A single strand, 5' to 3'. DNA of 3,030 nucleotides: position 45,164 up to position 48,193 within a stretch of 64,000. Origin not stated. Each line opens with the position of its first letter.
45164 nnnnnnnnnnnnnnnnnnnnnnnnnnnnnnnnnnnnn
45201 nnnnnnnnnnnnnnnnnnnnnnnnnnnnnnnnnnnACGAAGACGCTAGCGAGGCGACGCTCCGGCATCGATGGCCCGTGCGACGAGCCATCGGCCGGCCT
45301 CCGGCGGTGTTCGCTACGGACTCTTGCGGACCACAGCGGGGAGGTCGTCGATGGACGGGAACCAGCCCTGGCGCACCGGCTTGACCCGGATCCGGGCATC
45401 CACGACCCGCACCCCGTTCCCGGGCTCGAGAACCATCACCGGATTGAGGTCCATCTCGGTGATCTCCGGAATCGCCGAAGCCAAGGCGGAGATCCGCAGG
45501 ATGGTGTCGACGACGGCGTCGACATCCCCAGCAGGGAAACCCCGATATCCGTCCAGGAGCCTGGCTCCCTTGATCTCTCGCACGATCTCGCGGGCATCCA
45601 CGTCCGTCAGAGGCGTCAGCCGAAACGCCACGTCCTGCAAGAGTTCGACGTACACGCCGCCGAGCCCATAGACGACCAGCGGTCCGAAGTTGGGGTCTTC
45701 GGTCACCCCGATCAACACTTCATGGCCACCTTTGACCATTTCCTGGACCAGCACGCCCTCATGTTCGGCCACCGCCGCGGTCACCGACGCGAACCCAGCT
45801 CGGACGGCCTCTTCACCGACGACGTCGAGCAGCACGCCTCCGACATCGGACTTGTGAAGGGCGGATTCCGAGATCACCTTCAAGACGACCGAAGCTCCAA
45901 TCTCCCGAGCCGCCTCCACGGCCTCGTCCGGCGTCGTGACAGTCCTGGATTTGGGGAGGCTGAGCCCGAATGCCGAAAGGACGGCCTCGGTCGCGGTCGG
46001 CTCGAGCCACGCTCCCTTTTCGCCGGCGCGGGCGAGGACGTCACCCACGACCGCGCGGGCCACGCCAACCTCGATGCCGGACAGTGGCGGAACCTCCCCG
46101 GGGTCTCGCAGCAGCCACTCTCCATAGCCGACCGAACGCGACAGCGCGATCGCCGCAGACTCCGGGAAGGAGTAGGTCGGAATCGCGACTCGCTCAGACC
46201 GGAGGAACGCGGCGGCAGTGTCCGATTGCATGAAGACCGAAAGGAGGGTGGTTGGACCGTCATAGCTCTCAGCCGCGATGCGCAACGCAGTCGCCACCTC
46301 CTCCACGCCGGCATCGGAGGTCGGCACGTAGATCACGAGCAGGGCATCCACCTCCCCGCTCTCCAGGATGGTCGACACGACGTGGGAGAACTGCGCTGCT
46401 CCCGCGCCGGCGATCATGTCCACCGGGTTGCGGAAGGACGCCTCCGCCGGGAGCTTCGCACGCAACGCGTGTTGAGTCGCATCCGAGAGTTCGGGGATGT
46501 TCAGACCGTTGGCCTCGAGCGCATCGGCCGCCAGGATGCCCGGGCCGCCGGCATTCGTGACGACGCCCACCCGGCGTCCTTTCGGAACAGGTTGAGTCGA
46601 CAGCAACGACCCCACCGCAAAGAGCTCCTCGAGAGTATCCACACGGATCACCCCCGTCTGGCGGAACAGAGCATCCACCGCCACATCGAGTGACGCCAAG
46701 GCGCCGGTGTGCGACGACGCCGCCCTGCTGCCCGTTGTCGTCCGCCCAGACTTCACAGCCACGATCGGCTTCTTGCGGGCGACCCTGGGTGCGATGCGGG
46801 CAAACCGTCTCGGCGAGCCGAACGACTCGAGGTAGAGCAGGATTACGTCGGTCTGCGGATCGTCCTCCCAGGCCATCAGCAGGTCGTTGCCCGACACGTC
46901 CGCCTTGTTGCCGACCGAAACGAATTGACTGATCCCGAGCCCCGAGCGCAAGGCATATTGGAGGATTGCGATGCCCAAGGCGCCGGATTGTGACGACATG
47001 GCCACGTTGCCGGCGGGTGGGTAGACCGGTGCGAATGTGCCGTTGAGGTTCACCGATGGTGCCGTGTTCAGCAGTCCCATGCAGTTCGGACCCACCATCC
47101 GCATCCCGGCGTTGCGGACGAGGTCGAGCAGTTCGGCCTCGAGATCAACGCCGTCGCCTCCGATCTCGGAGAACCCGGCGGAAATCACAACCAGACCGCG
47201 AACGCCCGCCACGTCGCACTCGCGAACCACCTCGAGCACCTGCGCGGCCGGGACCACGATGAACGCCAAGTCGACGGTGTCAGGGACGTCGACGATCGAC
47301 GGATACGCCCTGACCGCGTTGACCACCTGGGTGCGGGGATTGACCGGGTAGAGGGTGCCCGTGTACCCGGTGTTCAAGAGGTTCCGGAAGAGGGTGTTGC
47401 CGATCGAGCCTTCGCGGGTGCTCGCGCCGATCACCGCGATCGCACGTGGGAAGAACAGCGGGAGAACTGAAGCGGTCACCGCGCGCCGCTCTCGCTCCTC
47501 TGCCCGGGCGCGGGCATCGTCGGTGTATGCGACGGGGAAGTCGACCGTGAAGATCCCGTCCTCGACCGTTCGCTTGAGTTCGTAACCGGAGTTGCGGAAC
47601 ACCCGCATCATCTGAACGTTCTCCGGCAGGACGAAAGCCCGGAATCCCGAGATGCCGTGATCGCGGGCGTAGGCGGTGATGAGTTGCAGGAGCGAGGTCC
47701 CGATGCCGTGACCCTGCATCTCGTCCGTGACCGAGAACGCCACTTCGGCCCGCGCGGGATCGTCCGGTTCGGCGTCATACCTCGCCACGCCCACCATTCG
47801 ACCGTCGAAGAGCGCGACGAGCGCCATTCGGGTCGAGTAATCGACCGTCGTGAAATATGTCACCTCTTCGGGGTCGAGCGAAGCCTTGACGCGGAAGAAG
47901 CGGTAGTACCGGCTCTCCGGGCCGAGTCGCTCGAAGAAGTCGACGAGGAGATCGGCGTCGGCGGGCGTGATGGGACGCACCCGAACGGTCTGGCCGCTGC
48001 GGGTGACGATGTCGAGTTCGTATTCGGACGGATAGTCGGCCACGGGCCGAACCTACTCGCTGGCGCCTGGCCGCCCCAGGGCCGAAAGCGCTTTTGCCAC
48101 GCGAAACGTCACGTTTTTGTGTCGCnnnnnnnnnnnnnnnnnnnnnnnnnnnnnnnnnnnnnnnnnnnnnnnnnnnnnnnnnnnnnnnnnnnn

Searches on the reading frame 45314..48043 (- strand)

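Call 75: search_protein_families(library=pfam, proteins=[window:45314-48043:-], max_evalue=0.00001)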
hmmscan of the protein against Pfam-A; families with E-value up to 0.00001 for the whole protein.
window:45314-48043:- (909 aa): 8 families
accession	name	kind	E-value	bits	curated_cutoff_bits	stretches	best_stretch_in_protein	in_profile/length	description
PF13549.11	ATP-grasp_5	-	8e-71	238.4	27.6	1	675-887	5-221/221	ATP-grasp domain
PF13607.11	Succ_CoA_lig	-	1.8e-55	186.9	27.4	1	344-480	1-137/138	Succinyl-CoA ligase like flavodoxin domain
PF13380.12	CoA_binding_2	-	8.1e-25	88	22.8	1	200-326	1-115/116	CoA binding domain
PF02629.25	CoA_binding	-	8.5e-12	46.1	22.3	1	201-290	5-97/97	CoA binding domain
PF00583.31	Acetyltransf_1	-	2.6e-11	44.3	20.7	1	67-154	25-116/116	Acetyltransferase (GNAT) family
PF13302.13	Acetyltransf_3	-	7.1e-11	43.4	25.4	1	21-154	3-137/138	Acetyltransferase (GNAT) domain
PF19045.5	Ligase_CoA_2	-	1.5e-07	32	23.7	1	493-575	2-84/162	Ligase-CoA domain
PF13508.13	Acetyltransf_7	-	6.6e-06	26.9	27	0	75-154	6-82/84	Acetyltransferase (GNAT) domain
